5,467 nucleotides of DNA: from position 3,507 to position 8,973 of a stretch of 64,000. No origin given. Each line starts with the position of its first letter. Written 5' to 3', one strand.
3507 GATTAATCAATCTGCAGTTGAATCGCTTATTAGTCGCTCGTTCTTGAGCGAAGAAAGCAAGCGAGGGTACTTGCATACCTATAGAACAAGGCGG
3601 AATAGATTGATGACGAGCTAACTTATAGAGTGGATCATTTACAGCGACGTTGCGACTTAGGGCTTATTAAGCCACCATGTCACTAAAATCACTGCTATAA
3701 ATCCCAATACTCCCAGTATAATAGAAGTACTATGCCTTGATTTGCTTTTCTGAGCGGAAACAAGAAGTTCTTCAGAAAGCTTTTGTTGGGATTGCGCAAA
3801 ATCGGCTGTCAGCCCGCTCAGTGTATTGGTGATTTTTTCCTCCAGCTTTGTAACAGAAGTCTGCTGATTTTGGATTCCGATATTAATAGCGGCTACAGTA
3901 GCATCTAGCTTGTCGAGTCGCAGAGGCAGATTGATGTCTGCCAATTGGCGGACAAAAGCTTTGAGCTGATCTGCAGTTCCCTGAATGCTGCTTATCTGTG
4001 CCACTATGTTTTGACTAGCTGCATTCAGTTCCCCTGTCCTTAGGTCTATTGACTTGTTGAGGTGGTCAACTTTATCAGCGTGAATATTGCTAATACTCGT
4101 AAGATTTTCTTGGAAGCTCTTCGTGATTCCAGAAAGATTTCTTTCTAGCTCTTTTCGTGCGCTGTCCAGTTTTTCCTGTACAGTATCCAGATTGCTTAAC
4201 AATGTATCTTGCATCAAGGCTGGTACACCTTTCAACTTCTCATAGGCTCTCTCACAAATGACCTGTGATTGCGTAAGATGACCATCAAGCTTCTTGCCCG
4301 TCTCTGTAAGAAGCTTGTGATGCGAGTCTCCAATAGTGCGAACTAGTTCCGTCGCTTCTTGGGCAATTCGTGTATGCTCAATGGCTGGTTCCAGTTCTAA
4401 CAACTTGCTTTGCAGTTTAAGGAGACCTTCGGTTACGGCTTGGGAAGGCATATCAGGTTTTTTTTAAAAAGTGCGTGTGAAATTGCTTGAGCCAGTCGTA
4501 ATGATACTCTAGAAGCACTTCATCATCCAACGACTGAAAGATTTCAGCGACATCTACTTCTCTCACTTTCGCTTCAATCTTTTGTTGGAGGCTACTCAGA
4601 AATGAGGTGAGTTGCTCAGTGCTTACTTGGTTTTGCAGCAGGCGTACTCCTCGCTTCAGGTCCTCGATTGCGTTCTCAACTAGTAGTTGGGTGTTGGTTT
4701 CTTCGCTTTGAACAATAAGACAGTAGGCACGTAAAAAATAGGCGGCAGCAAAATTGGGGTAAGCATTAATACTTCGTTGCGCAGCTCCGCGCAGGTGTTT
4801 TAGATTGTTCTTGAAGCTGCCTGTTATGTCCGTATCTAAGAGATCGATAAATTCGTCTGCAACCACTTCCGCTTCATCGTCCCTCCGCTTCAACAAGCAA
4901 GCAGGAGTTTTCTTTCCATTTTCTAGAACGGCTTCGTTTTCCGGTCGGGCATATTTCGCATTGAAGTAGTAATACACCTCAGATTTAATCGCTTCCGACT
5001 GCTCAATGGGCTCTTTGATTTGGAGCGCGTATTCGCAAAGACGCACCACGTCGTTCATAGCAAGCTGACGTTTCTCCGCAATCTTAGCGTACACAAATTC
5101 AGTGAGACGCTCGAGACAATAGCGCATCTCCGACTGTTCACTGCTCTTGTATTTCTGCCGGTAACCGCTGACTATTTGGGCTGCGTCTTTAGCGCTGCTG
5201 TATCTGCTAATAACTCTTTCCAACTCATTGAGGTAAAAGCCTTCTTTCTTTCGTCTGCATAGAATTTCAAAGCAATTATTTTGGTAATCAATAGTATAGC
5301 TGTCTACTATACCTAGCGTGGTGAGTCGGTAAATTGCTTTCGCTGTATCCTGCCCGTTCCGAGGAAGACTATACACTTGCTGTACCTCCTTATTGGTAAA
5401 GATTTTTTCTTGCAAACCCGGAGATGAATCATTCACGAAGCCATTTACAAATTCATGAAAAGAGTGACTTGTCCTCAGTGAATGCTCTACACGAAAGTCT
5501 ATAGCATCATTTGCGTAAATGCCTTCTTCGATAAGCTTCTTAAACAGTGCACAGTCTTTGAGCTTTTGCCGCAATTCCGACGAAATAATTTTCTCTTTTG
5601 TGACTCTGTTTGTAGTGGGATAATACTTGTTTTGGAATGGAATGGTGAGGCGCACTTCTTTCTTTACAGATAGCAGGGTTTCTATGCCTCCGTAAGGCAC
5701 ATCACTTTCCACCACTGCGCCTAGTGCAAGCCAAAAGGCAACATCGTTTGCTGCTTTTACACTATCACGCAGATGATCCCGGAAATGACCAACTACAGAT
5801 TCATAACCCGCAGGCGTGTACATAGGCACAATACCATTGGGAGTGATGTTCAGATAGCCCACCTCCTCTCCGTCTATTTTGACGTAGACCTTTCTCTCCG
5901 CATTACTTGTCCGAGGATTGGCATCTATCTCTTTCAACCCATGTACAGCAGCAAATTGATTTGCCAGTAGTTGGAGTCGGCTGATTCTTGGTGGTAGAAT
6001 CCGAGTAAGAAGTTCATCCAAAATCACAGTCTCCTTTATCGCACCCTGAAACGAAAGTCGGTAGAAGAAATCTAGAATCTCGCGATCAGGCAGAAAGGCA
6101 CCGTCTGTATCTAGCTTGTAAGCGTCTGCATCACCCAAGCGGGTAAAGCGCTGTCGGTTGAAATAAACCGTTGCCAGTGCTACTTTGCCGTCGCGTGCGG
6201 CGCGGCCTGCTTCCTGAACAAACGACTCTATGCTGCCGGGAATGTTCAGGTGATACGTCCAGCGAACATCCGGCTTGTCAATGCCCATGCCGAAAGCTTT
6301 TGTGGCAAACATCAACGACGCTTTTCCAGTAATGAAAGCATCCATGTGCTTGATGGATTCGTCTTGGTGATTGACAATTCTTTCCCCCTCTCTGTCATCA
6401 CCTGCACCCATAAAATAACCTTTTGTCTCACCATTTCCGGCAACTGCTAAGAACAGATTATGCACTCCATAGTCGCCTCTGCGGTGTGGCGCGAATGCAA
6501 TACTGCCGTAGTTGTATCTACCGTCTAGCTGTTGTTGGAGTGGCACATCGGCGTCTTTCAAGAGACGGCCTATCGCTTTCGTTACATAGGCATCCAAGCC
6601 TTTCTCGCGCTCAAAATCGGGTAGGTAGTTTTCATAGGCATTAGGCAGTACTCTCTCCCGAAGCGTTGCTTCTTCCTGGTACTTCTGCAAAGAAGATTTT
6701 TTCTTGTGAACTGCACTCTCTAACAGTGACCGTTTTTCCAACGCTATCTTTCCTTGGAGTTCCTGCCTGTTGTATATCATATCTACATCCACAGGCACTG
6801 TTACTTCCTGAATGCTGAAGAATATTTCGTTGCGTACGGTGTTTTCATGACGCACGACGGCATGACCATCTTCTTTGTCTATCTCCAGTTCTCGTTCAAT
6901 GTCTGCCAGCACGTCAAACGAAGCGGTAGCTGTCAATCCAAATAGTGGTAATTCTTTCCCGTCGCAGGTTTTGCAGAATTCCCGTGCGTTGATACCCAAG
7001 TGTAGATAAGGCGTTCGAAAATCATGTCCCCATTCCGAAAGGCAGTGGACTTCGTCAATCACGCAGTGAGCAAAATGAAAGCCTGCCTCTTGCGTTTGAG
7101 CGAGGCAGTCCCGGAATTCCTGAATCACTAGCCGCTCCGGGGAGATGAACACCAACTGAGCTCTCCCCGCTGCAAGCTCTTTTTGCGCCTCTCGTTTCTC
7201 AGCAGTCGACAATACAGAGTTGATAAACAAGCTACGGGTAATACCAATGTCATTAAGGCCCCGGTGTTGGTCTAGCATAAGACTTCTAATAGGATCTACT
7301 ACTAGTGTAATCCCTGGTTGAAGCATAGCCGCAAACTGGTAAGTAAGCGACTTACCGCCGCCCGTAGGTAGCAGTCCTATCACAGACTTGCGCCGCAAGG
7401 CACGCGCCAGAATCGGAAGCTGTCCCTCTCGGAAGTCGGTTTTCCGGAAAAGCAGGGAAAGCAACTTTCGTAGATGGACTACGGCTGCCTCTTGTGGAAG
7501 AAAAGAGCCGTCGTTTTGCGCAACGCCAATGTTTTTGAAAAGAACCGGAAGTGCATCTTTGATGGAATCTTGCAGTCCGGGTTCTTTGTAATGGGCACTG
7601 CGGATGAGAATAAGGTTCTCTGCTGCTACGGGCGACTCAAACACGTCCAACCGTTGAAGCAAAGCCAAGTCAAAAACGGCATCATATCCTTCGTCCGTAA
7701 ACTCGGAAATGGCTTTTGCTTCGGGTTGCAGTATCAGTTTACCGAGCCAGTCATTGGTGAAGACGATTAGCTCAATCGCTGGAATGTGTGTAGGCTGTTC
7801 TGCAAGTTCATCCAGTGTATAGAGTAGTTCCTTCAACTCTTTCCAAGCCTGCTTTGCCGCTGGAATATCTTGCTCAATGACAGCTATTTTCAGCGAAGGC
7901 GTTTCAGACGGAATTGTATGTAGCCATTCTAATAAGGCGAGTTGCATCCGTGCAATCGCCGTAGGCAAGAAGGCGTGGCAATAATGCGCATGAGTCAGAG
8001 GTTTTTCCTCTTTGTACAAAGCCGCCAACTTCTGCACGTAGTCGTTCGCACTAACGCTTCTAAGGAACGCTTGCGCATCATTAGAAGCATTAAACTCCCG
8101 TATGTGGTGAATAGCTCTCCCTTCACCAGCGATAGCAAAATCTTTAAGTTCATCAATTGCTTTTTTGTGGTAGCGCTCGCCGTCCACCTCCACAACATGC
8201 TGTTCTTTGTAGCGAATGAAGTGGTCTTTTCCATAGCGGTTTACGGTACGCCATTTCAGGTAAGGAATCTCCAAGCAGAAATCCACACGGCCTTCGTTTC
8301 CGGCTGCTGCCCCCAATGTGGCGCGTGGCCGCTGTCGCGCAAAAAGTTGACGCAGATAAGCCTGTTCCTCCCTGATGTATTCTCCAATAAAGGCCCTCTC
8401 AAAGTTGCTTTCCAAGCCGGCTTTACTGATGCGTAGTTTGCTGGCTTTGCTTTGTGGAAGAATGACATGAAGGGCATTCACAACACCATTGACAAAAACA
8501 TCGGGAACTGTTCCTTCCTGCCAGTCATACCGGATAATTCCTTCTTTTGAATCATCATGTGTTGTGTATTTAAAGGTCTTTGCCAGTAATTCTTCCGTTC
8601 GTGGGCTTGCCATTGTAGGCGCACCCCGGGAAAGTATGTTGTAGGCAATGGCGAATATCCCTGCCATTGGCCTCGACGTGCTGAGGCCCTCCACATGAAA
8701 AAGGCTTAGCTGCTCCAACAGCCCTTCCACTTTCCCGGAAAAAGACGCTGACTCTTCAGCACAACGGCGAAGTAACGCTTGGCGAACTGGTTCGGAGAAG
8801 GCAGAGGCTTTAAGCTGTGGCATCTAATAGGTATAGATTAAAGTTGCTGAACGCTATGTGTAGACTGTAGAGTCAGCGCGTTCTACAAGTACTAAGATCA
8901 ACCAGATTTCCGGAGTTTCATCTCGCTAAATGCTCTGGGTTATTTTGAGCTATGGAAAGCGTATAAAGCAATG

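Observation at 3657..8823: DUF559-nuclease/RecQ-like 1456-aa protein translationally coupled to a tail-anchored coiled-coil protein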

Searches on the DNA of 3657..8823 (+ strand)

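Call 9: search_dna_similar(query=window:3657-8823:+, collection=ecoli_genomes, mode=near, max_rows=20)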
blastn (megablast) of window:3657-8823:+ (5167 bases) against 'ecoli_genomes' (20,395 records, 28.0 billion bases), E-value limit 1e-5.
No match.
